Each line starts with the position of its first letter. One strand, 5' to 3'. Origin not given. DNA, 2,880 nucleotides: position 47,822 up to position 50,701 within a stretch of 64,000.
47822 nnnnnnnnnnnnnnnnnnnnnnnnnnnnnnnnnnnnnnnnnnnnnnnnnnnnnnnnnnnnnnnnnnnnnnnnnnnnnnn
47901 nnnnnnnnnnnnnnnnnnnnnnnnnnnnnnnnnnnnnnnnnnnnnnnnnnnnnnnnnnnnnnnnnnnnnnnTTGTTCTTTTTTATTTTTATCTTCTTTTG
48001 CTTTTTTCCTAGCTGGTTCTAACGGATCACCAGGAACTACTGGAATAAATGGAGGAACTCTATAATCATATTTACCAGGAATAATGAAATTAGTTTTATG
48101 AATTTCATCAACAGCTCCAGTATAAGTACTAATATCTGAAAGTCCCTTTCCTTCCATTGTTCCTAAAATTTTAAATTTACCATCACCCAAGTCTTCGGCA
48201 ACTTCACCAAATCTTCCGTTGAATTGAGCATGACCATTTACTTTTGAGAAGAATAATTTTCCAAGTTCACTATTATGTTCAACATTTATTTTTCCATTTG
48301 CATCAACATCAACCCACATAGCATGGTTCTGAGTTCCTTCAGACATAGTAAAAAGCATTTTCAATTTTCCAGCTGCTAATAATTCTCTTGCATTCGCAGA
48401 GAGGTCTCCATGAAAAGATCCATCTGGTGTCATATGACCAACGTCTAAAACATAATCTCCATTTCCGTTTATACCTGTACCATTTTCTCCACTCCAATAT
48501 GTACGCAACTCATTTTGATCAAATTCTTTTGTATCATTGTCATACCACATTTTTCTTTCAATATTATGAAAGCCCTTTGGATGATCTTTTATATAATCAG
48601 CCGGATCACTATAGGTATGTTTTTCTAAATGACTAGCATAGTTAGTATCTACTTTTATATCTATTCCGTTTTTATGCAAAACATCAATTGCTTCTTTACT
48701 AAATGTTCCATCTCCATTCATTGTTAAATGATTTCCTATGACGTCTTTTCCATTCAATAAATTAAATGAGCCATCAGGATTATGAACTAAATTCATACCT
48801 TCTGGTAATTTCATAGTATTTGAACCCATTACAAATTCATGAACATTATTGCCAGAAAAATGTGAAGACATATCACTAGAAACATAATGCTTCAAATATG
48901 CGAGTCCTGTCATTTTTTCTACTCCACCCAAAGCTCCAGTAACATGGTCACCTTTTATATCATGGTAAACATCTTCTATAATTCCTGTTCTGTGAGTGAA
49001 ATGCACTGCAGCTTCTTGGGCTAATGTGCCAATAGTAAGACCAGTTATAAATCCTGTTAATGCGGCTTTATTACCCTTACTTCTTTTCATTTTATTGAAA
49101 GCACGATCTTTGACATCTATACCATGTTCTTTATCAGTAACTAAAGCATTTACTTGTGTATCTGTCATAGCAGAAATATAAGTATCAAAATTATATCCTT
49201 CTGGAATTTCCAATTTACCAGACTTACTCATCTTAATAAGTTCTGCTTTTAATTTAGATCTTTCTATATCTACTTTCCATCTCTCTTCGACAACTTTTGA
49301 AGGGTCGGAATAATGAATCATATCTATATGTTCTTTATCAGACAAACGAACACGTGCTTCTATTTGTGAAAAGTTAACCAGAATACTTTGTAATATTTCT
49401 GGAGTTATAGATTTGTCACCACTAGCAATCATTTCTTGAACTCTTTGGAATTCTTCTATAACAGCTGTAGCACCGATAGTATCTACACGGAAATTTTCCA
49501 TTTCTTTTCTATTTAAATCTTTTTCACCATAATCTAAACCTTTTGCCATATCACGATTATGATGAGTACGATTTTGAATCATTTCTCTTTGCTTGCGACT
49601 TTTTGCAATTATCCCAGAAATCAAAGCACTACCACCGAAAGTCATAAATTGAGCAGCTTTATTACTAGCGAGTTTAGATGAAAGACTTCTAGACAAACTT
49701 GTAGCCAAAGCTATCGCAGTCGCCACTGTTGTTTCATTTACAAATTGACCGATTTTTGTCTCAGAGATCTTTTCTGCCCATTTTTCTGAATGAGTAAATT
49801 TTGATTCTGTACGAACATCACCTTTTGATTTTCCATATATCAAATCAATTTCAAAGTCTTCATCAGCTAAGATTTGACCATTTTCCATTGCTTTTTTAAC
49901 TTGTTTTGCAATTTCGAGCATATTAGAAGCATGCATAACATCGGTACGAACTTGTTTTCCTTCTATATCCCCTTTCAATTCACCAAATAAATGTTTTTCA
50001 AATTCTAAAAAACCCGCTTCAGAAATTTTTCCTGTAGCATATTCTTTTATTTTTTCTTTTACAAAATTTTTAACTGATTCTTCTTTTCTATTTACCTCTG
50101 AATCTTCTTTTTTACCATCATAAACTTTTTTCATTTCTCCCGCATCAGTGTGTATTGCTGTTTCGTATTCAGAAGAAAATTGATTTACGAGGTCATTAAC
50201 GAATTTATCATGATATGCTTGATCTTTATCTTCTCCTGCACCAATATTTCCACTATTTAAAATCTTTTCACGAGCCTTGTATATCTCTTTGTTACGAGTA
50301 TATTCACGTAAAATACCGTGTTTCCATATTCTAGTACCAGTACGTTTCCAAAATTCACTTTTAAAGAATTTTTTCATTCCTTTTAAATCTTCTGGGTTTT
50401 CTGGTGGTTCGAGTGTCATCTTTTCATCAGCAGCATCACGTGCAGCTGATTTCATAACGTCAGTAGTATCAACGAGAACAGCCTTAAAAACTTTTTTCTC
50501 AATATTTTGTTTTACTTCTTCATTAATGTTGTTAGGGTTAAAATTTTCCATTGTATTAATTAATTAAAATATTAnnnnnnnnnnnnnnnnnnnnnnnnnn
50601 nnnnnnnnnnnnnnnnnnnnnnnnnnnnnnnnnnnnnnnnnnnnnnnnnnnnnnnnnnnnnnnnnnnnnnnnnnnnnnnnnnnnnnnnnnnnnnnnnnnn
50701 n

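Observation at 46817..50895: Orphan two-gene module: 107-aa acidic protein plus 1244-aa giant protein with internal hydrophobic segments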

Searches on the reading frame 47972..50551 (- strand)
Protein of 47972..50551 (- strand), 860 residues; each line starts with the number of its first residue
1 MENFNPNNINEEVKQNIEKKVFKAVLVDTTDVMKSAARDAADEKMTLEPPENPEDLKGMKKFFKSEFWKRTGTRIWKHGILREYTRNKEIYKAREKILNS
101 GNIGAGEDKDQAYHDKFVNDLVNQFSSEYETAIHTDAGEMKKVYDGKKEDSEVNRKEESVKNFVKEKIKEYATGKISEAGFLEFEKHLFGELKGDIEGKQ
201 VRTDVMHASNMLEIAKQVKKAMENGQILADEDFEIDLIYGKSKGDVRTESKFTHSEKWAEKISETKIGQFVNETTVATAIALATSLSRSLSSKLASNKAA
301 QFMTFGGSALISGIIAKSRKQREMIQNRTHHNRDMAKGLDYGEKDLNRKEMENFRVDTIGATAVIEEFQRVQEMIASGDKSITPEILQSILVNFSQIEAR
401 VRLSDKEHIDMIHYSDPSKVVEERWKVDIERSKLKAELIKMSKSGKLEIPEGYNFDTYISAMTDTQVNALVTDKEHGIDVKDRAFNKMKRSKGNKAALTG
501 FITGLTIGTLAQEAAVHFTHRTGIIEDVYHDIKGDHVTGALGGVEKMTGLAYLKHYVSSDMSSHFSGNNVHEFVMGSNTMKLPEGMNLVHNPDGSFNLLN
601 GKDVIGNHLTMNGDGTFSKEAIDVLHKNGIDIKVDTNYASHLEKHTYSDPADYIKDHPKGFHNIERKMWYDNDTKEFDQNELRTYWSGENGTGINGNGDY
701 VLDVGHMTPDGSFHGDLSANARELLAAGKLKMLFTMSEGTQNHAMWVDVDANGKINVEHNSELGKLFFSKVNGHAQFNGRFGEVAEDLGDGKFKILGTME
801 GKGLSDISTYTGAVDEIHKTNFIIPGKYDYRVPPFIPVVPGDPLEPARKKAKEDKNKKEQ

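Call 17: search_protein_families(library=pfam, alignment_id=A1, max_evalue=0.01)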
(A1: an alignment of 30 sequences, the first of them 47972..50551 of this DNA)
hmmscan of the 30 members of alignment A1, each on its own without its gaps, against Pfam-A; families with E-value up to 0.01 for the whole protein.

A. member 1, window:47972-50551:- (860 aa): 0 families

B. families by the number of members that match (of 30 scanned): 10 families
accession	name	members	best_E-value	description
PF13641.12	Glyco_tranf_2_3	2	2.8e-08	Glycosyltransferase like family 2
PF03734.19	YkuD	2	7.2e-07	L,D-transpeptidase catalytic domain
PF00069.31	Pkinase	1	1.4e-17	Protein kinase domain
PF00535.33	Glycos_transf_2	1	1.7e-09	Glycosyl transferase family 2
PF01075.23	Glyco_transf_9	1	6.3e-09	Glycosyltransferase family 9 (heptosyltransferase)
PF07714.23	PK_Tyr_Ser-Thr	1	3e-08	Protein tyrosine and serine/threonine kinase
PF05120.17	GvpG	1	0.00023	Gas vesicle protein G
PF13632.12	Glyco_trans_2_3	1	0.00052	Glycosyl transferase family group 2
PF06293.20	Kdo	1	0.00092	Lipopolysaccharide kinase (Kdo/WaaP) family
PF19198.5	RsaA_NTD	1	0.0026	RsaA N-terminal domain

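Call 23: find_related_loci(query=A2, collection=genome_contigs, flank=6000)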
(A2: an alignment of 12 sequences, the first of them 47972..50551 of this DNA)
Query A2 (860 aa) in genome_contigs; peptide patterns used: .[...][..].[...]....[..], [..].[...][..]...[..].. (x = any residue, [..] = any of these).
149 stretches matched a pattern; 24 encode a relative of the query (tblastn E <= 1e-3); 24 distinct loci.
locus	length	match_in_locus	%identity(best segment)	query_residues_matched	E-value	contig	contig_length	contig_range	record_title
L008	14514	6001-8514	65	18-857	0e+0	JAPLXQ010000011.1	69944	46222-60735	MAG: Candidatus Nomurabacteria bacterium isolate LacPavin_0818_WC45_MAG_33_35 LacPavin_0818_WC45_scaffold_41693, whole g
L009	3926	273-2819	62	1-857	0e+0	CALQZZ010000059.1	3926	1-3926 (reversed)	MAG: Candidatus Nomurabacteria bacterium isolate RE-4nov15-362 genome assembly, contig: RE-4nov15-C61082, whole genome s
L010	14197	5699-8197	49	7-845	0e+0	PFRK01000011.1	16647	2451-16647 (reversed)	MAG: Candidatus Nomurabacteria bacterium CG_4_9_14_0_2_um_filter_32_10 CG_4_9_14_0.2_um_filter_scaffold_1936_c, whole ge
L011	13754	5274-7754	46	20-845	0e+0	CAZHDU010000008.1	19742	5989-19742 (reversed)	MAG TPA_asm: uncultured Candidatus Saccharibacteria bacterium isolate SRP278252_co1_273 genome assembly, contig: NODE_46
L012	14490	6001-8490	35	2-850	1e-157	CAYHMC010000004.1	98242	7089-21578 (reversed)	MAG TPA_asm: uncultured Candidatus Saccharibacteria bacterium isolate ERP119705_co13_620 genome assembly, contig: NODE_2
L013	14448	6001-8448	36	37-852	6e-137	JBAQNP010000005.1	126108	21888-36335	MAG: Candidatus Moraniibacteriota bacterium isolate MFD12002_ilm_asm_bin49 k127_35467, whole genome shotgun sequence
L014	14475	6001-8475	34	5-846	2e-134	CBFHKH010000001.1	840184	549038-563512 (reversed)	MAG: Minisyncoccia bacterium isolate AGTU_16_bin_21_orig genome assembly, contig: AGTU_16_bin_21_orig_AGTU_16_c_00000000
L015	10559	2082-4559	34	9-845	1e-131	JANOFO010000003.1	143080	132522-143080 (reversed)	MAG: Candidatus Paceibacterota bacterium isolate SOY_64_metabat_47 SOY_64_k141_9944, whole genome shotgun sequence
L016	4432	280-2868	33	4-845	3e-131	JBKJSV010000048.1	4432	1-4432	MAG: Candidatus Doudnabacteria bacterium isolate ant_bin.594 k117_76542, whole genome shotgun sequence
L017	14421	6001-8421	33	23-849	5e-125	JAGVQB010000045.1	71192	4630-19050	MAG: bacterium isolate DeMMO3_34 c_000000015388, whole genome shotgun sequence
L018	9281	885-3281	32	4-847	5e-116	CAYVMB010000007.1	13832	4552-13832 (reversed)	MAG TPA_asm: uncultured Gammaproteobacteria bacterium isolate SRP192927_co1_987 genome assembly, contig: NODE_9927_lengt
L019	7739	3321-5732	31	33-845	9e-115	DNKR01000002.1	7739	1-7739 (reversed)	MAG TPA_asm: Candidatus Uhrbacteria bacterium isolate UBA9568 contig_10713, whole genome shotgun sequence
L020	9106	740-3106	32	22-847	1e-112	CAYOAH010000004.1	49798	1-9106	MAG TPA_asm: uncultured Gammaproteobacteria bacterium isolate SRP286056_co3_468 genome assembly, contig: NODE_359_length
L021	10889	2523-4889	32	22-847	1e-104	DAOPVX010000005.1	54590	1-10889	MAG TPA_asm: bacterium isolate AMR_MDS_1381 NODE_544_length_54590_cov_79.681324, whole genome shotgun sequence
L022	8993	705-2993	30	17-789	2e-94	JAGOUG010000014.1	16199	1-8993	Candidatus Saccharibacteria bacterium isolate Gw_Eff_bin_463 Gw_Eff_7969_length_16199_cov_4.653372, whole genome shotgun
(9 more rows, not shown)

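Call 31: predict_structure(alignment_id=A1)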
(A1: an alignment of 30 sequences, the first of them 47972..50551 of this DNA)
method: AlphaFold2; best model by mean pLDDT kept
length: 860 residues; sequences in the alignment: 30
mean_pLDDT: 74.8   pTM: 0.56
mean pLDDT of the five models: 74.8, 74.8, 73.7, 73.1, 72.3
residues with pLDDT >= 90: 141; 70-90: 442; 50-70: 174; < 50: 103
segments of 3 or more residues with pLDDT < 50: 1-16, 268-306, 533-544, 562-569, 671-681, 833-835, 852-860
pLDDT, mean of each block of 10 residues (from residue 1): 36 49 89 87 79 60 67 71 78 87 85 89 87 85 80 81 89 89 88 77 79 89 72 83 78 63 55 44 40 42 50 68 82 87 73 87 93 82 85 93 88 89 92 91 86 90 93 88 88 77 62 59 60 44 49 58 45 75 74 83 79 83 77 66 74 85 77 43 76 90 72 53 80 90 90 89 90 90 88 83 80 64 59 53 70 45
secondary structure, 60 per line:
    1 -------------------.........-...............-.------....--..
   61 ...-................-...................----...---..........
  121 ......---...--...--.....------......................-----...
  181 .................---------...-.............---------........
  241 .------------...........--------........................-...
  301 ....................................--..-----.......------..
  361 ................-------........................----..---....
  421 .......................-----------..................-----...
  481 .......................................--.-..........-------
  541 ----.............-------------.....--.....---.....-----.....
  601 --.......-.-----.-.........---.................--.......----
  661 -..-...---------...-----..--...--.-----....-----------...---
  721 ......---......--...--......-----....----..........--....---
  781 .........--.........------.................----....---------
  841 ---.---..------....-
elements in order (helices of 4 or more, strands of 3 or more residues): E20-28 H30-44 H53-56 H59-63 H65-80 H82-100 H111-126 E140-144 H151-172 H178-197 E207-209 H211-223 E233-241 H254-264 H273-296 H298-336 H346-352 H361-376 H384-407 H417-443 H455-472 H478-519 H524-533 E545-548 H549-557 E571-575 E578-582 E586-590 E596-600 E603-609 H619-627 E631-647 H650-656 E665-667 E700-703 H721-726 E730-735 E743-748 E754-757 H762-767 E768-771 E774-777 E781-789 E792-800 E807-823 E828-831 H856-859
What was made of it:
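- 48002..50500 (-): Conserved family core, aa ~18-850. AF2 model pLDDT 74.8 (call 31).
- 49757..50494 (-): N-terminal alpha/beta domain (aa 20-265). Secondary structure and pLDDT ~80-89 in the model (call 31).
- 49598..49735 (-): Hydrophobic region 1 (aa 273-318): two Gly/Ala/Ser/Thr-rich helices, candidate membrane hairpin. Low pLDDT at 268-306 (call 31).
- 49064..49597 (-): Helical-bundle domain (aa 319-496) with basic flanks. pLDDT 82-93 (call 31).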

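Call 35: fold_search(model_id=the predicted structure, library=pdb)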
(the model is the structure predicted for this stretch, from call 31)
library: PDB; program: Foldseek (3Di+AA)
matches with E <= 10: 245; with E <= 0.001: 0
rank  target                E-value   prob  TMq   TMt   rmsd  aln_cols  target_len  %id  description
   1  6ei3                  2.2e-01  0.08  0.10  0.13  23.7       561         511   10  Crystal structure of auto inhibited POT family peptide transporter (released 2017-11-22)
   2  7by5                  2.3e-01  0.04  0.07  0.05  42.7       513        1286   10  Tetanus neurotoxin mutant-(H233A/E234Q/H237A/Y375F) (released 2021-02-17)
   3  5oxp                  2.4e-01  0.08  0.09  0.13  26.6       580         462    9  PepTSt in occluded conformation with phosphate ion bound (released 2018-02-21)
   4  8z7z                  3.0e-01  0.08  0.09  0.15  27.1       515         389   11  SLC19A2-Thiamine inward structure (released 2025-01-08)
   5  8cvi_D                3.3e-01  0.08  0.07  0.15  24.7       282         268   13  Cryo-EM structure of the supercoiled EPEC H6 flagellar filament core Curly I waveform (released 2022-09-07)
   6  5oxm                  5.7e-01  0.06  0.09  0.14  24.6       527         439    9  PepTSt in complex with dipeptide Asp-Glu (released 2018-02-21)
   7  3bng                  6.3e-01  0.09  0.08  0.12  16.9       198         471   14  W. succinogenes NrfA Y218F (released 2008-02-26)
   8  1fs7                  7.4e-01  0.09  0.07  0.12  17.9       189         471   13  CYTOCHROME C NITRITE REDUCTASE FROM WOLINELLA SUCCINOGENES (released 2001-01-17)
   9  4d2d_A                7.8e-01  0.05  0.09  0.14  23.5       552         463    8  Structure of a tri peptide bound POT family peptide transporter (released 2014-06-25)
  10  4d2b                  8.2e-01  0.04  0.09  0.14  23.6       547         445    9  Structure of a ligand free POT family peptide transporter (released 2014-06-25)
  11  8tth_A                9.1e-01  0.07  0.08  0.15  23.1       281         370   10  NorA single mutant - D307N at pH 7.5 (released 2024-05-29)
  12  8tgm_A                9.5e-01  0.06  0.09  0.16  24.1       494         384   10  VMAT1 dimer with reserpine (released 2024-03-20)
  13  4d2c                  1.0e+00  0.04  0.09  0.13  23.7       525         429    9  Structure of a di peptide bound POT family peptide transporter (released 2014-06-25)
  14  5hbu_D                1.2e+00  0.16  0.11  0.33  13.3       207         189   12  Structure of the E. coli nucleoid occlusion protein SlmA bound to DNA and the C-terminal tail of the cytoskeletal cell (released 2016-04-13)
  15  8xo9                  1.2e+00  0.06  0.10  0.16  22.5       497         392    8  VMAT2 complex with noradrenaline in cytosol-facing state (released 2024-05-08)
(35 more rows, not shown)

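Call 38: search_solved_structures(query=A1, max_evalue=1)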
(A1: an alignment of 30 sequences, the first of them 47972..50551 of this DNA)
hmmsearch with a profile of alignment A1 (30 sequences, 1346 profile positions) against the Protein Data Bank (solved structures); distinct sequences matched with E-value up to 1: 2.
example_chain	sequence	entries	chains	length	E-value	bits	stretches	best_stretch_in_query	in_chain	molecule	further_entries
6yv7_B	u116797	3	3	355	0.26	12.1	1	908-1127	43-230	Glycosyl transferase, family 2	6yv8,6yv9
6yv7_A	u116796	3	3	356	0.26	12.1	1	908-1127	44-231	Glycosyl transferase, family 2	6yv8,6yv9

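Call 40: fold_search(model_id=the predicted structure, library=viral)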
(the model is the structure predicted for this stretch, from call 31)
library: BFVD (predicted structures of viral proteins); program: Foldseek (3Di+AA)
matches with E <= 10: 346; with E <= 0.001: 0
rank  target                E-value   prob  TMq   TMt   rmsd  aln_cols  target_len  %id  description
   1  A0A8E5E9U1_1          1.1e-02  0.06  0.05  0.04  38.0       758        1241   12  Structural protein [Tenacibaculum phage Gundel_1]
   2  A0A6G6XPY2            6.5e-02  0.09  0.08  0.09  33.2       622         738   10  (no name in the UniProt tables at hand)
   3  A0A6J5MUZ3            6.5e-02  0.09  0.08  0.08  39.2       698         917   13  Uncharacterized protein [uncultured Caudovirales phage]
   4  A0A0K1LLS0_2          1.2e-01  0.03  0.05  0.05  40.6       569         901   11  Tape measure protein [Caulobacter phage Sansa]
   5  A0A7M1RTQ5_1          1.9e-01  0.07  0.08  0.07  38.0       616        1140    9  Uncharacterized protein [uncultured phage cr272_1]
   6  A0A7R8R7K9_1          3.7e-01  0.05  0.08  0.09  32.6       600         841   12  Tape measure protein [Klebsiella phage vB_KaS-Veronica]
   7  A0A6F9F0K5            4.1e-01  0.03  0.06  0.05  27.5       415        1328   11  (no name in the UniProt tables at hand)
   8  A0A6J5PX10            4.3e-01  0.44  0.08  0.09   7.6       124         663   15  Uncharacterized protein [uncultured Caudovirales phage]
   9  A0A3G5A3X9            5.0e-01  0.08  0.08  0.20  28.2       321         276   10  Uncharacterized protein [Harvfovirus sp.]
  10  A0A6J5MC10            5.0e-01  0.01  0.06  0.07  34.8       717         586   10  Uncharacterized protein [uncultured Caudovirales phage]
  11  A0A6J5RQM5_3          5.3e-01  0.10  0.07  0.06  28.2       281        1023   14  Large polyvalent protein associated domain-containing protein [uncultured Caudovirales phage]
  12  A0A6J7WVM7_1          5.3e-01  0.03  0.07  0.06  38.0       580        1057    9  Phage tail tape measure protein [uncultured Caudovirales phage]
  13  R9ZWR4                5.6e-01  0.06  0.06  0.07  24.5       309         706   12  DNA methylase [Cellulophaga phage phi17:2]
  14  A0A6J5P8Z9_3          5.6e-01  0.03  0.04  0.03  39.9       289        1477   12  ART-PolyVal-like domain-containing protein [uncultured Caudovirales phage]
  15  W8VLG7                5.6e-01  0.02  0.07  0.07  37.2       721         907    9  (no name in the UniProt tables at hand)
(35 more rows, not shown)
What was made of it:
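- Tried and rejected: The best E-values were 0.22 and 0.011, with TM-scores near 0.1; the transporter, neurotoxin and tape-measure hits are noise from long helices (calls 35, 40).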

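Call 49: search_solved_structures(query=A4, max_evalue=1, show_alignments=1)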
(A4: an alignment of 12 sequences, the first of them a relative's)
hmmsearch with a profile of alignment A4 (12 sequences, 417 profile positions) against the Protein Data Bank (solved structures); distinct sequences matched with E-value up to 1: 2.
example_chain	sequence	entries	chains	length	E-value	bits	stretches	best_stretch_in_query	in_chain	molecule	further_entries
6z1p_AP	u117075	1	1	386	0.043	15.6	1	51-117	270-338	mL101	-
2drj_A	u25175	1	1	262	0.13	14.1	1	145-234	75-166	Alpha-2,3/8-sialyltransferase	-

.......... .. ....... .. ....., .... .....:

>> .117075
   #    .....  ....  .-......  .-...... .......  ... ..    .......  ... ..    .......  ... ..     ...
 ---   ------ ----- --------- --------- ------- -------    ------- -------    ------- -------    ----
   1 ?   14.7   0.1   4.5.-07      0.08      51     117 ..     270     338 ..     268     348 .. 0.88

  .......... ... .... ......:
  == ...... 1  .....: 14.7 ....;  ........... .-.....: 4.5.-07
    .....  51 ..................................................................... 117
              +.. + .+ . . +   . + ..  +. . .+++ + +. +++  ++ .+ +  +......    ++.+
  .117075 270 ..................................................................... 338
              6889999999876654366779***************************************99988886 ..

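Call 50: search_protein_families(library=pfam, alignment_id=A4, max_evalue=0.1)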
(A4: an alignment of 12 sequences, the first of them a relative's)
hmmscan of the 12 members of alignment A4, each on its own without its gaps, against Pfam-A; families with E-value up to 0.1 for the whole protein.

A. member 1, L012:8616-9896:+ (427 aa): 1 family
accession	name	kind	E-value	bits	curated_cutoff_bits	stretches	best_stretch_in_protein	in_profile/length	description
PF13641.12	Glyco_tranf_2_3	-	0.016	15.7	27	1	42-136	5-92/230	Glycosyltransferase like family 2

B. families by the number of members that match (of 12 scanned): 12 families
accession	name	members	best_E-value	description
PF13641.12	Glyco_tranf_2_3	3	1.5e-05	Glycosyltransferase like family 2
PF13632.12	Glyco_trans_2_3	3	0.00041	Glycosyl transferase family group 2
PF00535.33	Glycos_transf_2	2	0.0018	Glycosyl transferase family 2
PF08986.15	DUF1889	1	0.0033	Domain of unknown function (DUF1889)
PF13506.12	Glyco_transf_21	1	0.0092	Glycosyl transferase family 21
PF10898.13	DUF2716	1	0.02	Protein of unknown function (DUF2716)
PF12347.13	HJURP_C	1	0.023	Holliday junction regulator protein family C-terminal repeat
PF22743.2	PspAA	1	0.024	PspA-Associated protein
PF00961.24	LAGLIDADG_1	1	0.024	LAGLIDADG endonuclease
PF17770.6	RNase_J_C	1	0.024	Ribonuclease J C-terminal domain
PF09893.14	DUF2120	1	0.053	Uncharacterized protein conserved in archaea (DUF2120)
PF22862.1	Hac8_like_N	1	0.1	Halocin 8-like N-terminal domain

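Call 66: search_protein_representatives(protein=window:47972-50551:-)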
Query: 860 residues. Proteins with E-value up to 0.001 (for the whole library): 806; up to 1e-10: 709; up to 1e-30: 502. The best 150 are listed.
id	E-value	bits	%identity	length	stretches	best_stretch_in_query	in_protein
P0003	0.0e+00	1154.2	63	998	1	1-857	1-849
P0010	4.2e-235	799.4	50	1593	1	19-846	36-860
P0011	1.3e-231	787.8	46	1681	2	18-851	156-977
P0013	7.4e-227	772.1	49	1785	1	13-854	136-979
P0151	2.7e-213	727.2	44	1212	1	6-856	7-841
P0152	2.4e-211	720.8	46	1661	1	12-858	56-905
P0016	1.1e-184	632.6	43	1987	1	15-851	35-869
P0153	5.3e-181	620.4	41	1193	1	10-851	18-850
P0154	5.6e-159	547.6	39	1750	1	10-848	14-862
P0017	1.5e-157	542.8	45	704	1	19-698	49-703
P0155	2.3e-153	529.0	39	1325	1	11-848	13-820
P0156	8.7e-148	510.6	39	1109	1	16-847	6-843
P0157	1.3e-147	510.0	37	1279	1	73-849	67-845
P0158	1.8e-145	502.9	39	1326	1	22-849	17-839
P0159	5.5e-143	494.7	38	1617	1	14-847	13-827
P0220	2.6e-112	393.2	34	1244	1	16-848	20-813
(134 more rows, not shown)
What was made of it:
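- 46817..50551 (-): Gene for the 1244-aa giant protein (conserved core plus a 'short-tail' C-terminal region). 806 representatives in the exhaustive search (call 66).
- On DUF5663 + giant-core module (family defined in this session): 806 representatives (call 66).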
